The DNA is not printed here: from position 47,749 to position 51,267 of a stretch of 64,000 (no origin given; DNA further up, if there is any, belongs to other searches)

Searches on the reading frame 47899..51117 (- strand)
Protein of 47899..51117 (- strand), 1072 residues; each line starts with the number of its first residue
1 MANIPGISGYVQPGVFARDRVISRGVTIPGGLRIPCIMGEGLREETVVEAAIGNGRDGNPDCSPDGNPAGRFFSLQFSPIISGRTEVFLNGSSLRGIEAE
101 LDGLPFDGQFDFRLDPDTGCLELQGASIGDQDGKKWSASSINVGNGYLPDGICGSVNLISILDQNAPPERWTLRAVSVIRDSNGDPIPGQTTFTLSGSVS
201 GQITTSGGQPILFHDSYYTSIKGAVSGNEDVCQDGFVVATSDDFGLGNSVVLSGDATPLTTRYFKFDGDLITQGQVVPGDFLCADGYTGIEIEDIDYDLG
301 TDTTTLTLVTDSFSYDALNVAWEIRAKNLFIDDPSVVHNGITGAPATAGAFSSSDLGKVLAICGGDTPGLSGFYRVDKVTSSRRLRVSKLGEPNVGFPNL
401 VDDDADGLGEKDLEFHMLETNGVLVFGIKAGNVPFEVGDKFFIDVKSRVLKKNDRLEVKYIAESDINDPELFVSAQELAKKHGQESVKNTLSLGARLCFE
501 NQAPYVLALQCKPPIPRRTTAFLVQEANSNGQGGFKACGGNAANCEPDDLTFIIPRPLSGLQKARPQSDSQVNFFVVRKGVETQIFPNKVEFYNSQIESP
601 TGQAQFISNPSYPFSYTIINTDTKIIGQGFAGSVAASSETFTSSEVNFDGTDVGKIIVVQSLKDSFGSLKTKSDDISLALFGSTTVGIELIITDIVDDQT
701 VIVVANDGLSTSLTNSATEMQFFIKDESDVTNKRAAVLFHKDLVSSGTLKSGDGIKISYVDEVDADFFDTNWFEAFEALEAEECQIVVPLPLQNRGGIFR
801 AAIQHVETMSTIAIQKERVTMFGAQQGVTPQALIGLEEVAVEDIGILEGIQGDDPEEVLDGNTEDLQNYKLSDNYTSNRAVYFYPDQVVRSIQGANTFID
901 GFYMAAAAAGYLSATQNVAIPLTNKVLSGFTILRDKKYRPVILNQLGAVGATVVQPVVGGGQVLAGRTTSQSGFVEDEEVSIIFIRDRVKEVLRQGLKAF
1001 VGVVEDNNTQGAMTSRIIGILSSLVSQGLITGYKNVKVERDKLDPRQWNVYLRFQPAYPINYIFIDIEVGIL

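Call 11: search_protein_families(library=phrogs, proteins=[window:47899-51117:-], max_evalue=0.01)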
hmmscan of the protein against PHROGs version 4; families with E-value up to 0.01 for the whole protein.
window:47899-51117:- (1072 aa): 3 families
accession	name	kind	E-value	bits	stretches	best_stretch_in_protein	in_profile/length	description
phrog_2839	-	tail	1.3e-13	51.3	1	897-1067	392-562/581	tail sheath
phrog_279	-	tail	1.1e-12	48.5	1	771-1069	218-482/489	tail sheath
phrog_23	-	tail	2.8e-07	30.7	1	672-1068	130-461/496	tail sheath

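Call 12: search_protein_families(library=pfam, proteins=[window:47899-51117:-], max_evalue=0.01)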
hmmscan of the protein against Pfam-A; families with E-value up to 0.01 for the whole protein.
window:47899-51117:- (1072 aa): 1 family
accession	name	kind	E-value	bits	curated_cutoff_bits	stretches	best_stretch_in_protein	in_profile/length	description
PF17482.7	Phage_sheath_1C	-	5.6e-07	30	26.9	1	980-1069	9-103/104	Phage tail sheath C-terminal domain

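Call 26: search_dna_similar(query=window:47899-51117:-, collection=phages, mode=protein, max_evalue=0.001, max_rows=15)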
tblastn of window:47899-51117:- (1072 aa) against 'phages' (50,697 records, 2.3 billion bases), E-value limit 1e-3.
Records with a match: 2; places in all: 2; records where one place covers at least 80% of the query: 0.
Best place of each record, by identity: <60% 2.
By first word of the organism name: Bacillus 2.
By host as written in the record: Bacillus megaterium str. ATCC 43725 2.
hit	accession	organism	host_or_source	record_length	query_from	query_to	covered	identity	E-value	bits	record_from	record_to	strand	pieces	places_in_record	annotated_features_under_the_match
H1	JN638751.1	Bacillus phage G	Bacillus megaterium str. ATCC 43725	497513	871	1065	18%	30.3%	8e-5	53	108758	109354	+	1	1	178: gp178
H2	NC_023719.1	Bacillus phage G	Bacillus megaterium str. ATCC 43725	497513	871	1065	18%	30.3%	8e-5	53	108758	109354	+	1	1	178: tail sheath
